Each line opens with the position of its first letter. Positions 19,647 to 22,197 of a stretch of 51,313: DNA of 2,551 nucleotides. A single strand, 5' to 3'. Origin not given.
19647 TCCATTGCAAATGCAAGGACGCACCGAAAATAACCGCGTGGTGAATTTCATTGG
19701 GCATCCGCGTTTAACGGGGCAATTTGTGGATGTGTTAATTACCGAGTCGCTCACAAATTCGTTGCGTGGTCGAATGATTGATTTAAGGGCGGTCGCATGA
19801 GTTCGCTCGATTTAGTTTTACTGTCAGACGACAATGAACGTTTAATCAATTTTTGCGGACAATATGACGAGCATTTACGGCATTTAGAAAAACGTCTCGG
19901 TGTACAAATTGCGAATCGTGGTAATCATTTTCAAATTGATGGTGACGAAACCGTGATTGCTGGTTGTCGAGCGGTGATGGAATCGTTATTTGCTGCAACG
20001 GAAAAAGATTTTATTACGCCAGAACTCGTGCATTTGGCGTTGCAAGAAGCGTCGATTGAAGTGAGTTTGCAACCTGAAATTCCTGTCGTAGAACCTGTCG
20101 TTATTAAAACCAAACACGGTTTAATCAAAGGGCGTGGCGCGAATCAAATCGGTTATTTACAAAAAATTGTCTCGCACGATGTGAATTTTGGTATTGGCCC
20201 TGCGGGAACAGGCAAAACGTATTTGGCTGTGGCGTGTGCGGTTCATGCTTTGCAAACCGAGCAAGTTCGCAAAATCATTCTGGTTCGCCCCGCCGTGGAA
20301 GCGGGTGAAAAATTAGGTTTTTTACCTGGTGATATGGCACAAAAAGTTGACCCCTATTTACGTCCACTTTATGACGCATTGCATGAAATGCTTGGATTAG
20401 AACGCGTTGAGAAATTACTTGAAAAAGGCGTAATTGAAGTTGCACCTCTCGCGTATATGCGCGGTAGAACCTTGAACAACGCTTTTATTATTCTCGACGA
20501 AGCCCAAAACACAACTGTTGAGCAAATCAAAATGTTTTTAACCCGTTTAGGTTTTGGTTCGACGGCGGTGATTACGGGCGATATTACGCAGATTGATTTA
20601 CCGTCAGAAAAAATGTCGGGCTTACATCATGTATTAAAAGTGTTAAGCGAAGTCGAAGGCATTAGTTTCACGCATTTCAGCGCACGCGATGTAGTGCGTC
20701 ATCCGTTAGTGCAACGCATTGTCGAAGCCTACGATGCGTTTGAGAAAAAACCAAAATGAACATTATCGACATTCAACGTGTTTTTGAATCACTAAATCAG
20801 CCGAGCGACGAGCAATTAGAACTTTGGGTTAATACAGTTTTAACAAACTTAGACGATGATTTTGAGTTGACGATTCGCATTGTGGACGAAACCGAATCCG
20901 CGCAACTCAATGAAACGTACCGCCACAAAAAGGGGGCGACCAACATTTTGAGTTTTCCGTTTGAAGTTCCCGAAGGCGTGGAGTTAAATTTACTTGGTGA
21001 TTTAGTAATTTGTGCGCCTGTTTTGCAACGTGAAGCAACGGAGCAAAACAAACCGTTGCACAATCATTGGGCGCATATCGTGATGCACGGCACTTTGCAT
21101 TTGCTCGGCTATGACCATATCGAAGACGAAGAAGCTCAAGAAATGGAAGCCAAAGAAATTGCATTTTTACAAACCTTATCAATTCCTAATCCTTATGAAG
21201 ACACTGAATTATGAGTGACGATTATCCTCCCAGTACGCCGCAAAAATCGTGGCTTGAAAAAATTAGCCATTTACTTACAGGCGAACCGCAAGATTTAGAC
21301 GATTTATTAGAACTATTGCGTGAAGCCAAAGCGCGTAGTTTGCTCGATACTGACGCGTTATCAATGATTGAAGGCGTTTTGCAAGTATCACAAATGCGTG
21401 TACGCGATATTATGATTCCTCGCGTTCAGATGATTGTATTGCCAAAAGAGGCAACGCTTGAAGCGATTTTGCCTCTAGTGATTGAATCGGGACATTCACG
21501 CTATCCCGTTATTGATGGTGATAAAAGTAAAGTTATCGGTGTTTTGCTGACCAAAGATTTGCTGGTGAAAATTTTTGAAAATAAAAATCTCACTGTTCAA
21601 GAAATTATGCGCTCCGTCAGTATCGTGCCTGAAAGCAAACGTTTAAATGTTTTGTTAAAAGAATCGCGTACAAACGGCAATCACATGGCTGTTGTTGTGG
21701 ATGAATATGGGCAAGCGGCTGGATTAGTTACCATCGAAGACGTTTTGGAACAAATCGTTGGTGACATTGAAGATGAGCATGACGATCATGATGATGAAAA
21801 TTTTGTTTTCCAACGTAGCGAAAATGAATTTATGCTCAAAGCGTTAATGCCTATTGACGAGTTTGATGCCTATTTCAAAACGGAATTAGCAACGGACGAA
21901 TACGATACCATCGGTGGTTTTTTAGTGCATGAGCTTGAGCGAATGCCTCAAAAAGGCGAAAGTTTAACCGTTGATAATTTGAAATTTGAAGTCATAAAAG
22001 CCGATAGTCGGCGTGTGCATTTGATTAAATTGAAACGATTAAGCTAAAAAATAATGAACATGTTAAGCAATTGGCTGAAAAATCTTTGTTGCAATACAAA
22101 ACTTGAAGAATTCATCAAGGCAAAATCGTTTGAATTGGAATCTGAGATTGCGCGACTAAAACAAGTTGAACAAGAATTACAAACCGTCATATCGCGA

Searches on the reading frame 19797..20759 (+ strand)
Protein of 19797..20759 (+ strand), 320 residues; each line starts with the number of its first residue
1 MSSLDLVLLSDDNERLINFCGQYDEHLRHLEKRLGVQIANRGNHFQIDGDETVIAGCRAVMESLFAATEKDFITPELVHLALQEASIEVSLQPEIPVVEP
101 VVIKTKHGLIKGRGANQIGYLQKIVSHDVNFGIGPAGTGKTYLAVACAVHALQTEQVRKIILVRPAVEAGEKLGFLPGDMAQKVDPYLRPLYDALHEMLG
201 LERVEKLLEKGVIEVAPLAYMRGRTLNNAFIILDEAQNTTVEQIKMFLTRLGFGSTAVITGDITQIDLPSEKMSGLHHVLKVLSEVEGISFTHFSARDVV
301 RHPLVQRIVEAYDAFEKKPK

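Call 82: search_protein_families(library=pfam, proteins=[window:19797-20759:+], max_evalue=0.0001)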
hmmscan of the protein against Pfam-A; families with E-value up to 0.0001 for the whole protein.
window:19797-20759:+ (320 aa): 3 families
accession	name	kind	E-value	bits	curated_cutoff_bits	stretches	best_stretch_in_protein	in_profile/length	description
PF02562.22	PhoH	-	1.3e-96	322.5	27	1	110-313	2-205/205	PhoH-like protein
PF13245.12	AAA_19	-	7.7e-09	36.3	25.1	1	123-266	7-129/134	AAA domain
PF13604.12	AAA_30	-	5.1e-06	26.8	27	1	116-266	5-128/191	AAA domain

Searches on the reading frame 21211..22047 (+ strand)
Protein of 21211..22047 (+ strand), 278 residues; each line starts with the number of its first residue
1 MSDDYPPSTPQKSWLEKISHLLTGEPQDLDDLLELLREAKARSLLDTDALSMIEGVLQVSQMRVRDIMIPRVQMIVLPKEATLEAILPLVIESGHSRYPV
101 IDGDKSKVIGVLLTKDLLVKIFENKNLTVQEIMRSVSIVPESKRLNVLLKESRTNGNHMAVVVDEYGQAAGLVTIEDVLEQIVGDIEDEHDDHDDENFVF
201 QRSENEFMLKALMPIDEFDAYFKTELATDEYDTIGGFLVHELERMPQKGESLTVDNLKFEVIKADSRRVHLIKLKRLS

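Call 82: search_protein_families(library=pfam, proteins=[window:21211-22047:+], max_evalue=0.0001)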
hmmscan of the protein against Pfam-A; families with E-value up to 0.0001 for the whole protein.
window:21211-22047:+ (278 aa): 3 families
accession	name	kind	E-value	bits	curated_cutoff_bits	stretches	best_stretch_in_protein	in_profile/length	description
PF03471.22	CorC_HlyC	-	6.6e-22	77.8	27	1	201-277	2-80/81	Transporter associated domain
PF21917.1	NMB0537_N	-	3.9e-18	65.3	23.9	1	24-59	1-36/36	N-terminal region of NMB0537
PF00571.33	CBS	-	1.9e-14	54.2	24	1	64-121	1-55/57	CBS domain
